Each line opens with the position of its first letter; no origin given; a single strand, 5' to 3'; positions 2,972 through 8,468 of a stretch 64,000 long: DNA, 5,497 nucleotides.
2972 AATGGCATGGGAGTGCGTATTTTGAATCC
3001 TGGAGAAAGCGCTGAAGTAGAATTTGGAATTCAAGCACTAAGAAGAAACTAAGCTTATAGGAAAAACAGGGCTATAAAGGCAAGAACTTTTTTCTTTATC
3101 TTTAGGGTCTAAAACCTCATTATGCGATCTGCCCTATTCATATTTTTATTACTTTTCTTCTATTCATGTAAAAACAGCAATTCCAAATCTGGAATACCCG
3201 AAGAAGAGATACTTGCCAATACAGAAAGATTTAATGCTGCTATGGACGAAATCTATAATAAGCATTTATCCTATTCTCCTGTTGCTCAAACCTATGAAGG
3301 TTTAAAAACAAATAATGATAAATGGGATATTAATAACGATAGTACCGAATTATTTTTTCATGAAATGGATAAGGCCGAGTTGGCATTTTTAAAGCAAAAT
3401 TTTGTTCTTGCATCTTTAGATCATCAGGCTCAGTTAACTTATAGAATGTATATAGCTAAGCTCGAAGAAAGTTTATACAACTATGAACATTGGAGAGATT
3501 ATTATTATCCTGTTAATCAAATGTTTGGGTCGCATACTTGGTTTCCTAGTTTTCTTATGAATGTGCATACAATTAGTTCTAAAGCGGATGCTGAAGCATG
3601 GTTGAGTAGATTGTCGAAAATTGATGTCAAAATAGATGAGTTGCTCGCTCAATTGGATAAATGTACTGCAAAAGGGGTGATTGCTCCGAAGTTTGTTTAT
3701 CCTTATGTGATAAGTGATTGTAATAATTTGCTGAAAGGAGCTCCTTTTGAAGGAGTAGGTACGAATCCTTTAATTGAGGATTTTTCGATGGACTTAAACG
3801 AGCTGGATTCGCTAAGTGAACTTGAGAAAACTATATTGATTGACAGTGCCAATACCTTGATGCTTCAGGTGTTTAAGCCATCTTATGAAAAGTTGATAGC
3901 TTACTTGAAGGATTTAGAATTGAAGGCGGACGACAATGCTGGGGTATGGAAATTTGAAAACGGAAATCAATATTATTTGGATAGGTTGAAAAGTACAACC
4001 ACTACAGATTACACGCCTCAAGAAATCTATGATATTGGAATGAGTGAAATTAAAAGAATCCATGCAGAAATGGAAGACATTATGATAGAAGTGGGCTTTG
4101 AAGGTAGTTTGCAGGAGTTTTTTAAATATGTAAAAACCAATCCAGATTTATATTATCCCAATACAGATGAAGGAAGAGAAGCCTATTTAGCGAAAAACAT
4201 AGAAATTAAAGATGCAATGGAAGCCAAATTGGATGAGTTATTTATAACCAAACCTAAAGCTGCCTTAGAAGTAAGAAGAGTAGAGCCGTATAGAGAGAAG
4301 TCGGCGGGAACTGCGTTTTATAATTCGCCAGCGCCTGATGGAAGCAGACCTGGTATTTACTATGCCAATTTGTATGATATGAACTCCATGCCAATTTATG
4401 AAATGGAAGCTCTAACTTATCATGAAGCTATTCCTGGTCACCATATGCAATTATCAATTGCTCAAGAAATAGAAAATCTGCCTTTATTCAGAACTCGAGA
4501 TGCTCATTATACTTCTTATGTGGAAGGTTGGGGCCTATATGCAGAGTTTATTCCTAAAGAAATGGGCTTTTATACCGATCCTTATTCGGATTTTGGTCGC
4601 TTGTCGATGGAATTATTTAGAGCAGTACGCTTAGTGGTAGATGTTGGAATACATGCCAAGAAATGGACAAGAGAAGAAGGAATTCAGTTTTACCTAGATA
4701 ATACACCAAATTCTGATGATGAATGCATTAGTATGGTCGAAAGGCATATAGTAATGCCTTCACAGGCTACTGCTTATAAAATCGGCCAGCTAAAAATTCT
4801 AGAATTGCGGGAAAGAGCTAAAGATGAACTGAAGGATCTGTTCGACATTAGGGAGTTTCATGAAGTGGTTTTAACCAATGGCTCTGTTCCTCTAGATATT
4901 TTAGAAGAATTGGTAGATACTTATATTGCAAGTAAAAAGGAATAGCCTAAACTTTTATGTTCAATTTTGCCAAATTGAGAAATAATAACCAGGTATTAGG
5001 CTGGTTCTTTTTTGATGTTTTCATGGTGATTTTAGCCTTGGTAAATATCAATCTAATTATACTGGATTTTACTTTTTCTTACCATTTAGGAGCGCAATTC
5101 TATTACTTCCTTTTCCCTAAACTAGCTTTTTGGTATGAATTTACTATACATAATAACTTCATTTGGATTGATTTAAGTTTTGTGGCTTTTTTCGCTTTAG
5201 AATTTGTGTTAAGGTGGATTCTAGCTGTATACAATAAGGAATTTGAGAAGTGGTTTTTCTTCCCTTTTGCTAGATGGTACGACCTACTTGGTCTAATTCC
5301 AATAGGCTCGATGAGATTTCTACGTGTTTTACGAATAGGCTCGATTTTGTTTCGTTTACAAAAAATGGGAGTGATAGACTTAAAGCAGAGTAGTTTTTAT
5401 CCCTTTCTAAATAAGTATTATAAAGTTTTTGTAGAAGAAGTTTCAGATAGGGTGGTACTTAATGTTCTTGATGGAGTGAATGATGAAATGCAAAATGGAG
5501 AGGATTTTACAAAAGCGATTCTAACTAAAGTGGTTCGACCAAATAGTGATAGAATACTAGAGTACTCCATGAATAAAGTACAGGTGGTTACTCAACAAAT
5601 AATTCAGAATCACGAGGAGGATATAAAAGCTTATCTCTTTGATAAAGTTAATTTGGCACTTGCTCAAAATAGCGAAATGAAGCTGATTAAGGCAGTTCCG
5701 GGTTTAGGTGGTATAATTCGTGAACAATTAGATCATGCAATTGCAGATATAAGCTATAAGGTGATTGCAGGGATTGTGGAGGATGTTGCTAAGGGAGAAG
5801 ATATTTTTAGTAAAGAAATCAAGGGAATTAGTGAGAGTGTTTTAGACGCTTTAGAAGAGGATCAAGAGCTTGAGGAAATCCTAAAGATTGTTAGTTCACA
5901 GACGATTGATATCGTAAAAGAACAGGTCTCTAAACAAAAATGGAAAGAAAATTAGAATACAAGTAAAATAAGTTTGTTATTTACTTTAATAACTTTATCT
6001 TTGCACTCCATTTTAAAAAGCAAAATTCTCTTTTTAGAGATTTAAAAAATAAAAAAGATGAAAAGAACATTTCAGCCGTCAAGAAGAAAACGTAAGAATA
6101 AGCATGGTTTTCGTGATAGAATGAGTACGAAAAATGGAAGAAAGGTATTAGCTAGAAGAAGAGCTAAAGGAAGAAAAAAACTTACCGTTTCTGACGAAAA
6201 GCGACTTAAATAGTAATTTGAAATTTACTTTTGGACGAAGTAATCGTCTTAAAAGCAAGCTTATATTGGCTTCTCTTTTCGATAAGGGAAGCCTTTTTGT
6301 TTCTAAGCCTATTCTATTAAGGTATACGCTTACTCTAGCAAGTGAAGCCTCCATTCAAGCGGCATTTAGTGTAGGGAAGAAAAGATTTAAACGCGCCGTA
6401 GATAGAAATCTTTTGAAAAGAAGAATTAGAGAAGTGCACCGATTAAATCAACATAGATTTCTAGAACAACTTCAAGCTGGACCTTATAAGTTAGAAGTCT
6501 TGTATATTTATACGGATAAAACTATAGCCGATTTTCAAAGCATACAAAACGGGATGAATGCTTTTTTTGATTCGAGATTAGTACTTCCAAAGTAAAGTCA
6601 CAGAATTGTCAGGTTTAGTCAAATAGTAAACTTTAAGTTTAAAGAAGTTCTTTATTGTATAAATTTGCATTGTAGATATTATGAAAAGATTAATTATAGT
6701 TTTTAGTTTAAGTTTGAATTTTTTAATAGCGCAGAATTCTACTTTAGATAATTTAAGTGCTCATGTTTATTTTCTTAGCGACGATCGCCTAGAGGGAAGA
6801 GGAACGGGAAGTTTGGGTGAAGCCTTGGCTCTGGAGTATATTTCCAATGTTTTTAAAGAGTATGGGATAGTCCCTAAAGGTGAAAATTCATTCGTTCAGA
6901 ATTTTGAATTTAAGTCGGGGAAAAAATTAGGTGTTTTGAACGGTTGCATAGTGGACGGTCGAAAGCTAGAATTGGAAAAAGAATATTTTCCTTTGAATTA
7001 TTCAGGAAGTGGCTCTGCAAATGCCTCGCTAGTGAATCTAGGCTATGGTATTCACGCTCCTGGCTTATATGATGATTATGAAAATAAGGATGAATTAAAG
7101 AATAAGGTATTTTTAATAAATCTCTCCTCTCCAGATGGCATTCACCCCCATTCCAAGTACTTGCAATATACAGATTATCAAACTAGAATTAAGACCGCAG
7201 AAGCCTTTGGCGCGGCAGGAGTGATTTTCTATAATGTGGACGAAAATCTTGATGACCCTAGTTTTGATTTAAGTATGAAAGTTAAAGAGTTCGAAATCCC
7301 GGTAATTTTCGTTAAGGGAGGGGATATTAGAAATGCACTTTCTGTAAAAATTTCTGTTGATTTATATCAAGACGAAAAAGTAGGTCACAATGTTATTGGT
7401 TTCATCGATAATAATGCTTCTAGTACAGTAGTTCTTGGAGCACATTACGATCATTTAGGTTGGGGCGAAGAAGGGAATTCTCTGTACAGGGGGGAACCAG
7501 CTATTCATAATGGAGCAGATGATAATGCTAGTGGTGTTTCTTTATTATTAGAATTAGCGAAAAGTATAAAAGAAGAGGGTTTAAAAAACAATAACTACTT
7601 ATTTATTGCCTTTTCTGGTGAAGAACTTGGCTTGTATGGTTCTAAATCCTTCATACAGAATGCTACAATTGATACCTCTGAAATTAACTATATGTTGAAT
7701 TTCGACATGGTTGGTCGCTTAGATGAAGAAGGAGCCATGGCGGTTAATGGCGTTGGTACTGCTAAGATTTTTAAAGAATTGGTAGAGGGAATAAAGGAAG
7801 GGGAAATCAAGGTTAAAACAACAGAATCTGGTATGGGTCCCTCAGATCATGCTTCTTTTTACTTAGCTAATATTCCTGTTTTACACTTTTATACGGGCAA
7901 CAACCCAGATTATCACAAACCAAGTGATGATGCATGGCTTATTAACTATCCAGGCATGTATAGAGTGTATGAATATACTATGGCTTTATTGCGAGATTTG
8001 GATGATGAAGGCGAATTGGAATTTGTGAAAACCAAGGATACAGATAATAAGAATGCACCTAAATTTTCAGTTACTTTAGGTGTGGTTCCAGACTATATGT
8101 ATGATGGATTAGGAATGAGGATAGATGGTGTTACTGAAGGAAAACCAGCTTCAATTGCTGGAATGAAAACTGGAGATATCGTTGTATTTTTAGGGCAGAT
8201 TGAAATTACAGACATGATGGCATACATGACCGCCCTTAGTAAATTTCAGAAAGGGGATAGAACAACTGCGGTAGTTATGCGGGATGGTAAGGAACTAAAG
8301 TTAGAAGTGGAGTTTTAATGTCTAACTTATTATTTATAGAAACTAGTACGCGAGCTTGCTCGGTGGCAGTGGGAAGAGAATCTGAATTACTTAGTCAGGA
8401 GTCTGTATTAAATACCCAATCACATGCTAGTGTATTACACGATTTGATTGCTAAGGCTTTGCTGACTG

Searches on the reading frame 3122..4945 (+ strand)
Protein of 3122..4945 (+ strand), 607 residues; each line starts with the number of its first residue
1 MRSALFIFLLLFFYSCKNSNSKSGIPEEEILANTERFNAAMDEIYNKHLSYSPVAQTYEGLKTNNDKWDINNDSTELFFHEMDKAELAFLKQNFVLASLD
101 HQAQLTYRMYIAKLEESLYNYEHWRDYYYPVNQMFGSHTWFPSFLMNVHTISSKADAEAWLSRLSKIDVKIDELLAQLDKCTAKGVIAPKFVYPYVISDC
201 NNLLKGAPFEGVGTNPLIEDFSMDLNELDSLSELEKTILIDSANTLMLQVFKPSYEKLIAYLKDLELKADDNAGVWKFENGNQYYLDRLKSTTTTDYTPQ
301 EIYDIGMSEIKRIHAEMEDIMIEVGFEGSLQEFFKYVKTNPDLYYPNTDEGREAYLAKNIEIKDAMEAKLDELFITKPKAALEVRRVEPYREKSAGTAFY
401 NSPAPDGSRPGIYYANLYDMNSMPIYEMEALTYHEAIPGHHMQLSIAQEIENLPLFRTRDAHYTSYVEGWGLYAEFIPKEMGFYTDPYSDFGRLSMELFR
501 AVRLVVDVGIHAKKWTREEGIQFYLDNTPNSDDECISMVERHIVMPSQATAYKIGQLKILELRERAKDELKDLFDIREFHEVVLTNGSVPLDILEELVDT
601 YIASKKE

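Call 47: search_protein_families(library=pfam, proteins=[window:3122-4945:+], max_evalue=0.00001)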
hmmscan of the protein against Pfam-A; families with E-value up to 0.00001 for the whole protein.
window:3122-4945:+ (607 aa): 1 family
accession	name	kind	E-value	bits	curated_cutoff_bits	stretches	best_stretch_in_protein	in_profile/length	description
PF05960.17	DUF885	-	9.2e-168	560.6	32.4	1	53-598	1-532/532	Bacterial protein of unknown function (DUF885)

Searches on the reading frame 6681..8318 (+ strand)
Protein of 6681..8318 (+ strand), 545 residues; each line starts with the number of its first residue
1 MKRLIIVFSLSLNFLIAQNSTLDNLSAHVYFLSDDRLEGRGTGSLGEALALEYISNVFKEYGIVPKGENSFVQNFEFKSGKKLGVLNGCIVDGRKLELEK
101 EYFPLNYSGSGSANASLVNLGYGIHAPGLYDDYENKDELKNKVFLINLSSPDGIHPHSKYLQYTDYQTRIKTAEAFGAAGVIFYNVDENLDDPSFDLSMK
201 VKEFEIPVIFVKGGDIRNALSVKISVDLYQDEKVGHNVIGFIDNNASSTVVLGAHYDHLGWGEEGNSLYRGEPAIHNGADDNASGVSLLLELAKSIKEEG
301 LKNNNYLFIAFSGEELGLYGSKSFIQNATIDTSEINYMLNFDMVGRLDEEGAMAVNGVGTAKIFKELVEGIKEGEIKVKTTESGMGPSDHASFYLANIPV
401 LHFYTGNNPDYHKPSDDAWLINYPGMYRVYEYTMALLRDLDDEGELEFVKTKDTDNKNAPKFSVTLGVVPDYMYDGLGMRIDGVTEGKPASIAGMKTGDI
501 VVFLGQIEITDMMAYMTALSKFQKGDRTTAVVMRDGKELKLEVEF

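Call 47: search_protein_families(library=pfam, proteins=[window:6681-8318:+], max_evalue=0.00001)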
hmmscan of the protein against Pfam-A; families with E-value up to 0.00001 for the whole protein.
window:6681-8318:+ (545 aa): 4 families
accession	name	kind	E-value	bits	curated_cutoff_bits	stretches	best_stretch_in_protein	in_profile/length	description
PF04389.22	Peptidase_M28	-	2.1e-38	132.5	21.3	1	237-434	1-190/193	Peptidase family M28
PF01546.33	Peptidase_M20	-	6.6e-10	39.7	24.6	1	252-433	2-203/206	Peptidase family M20/M25/M40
PF13180.12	PDZ_2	-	1.2e-07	32.3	27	1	475-544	12-79/80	PDZ domain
PF02225.27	PA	-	7.4e-07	29.6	23.9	1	116-215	4-91/95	PA domain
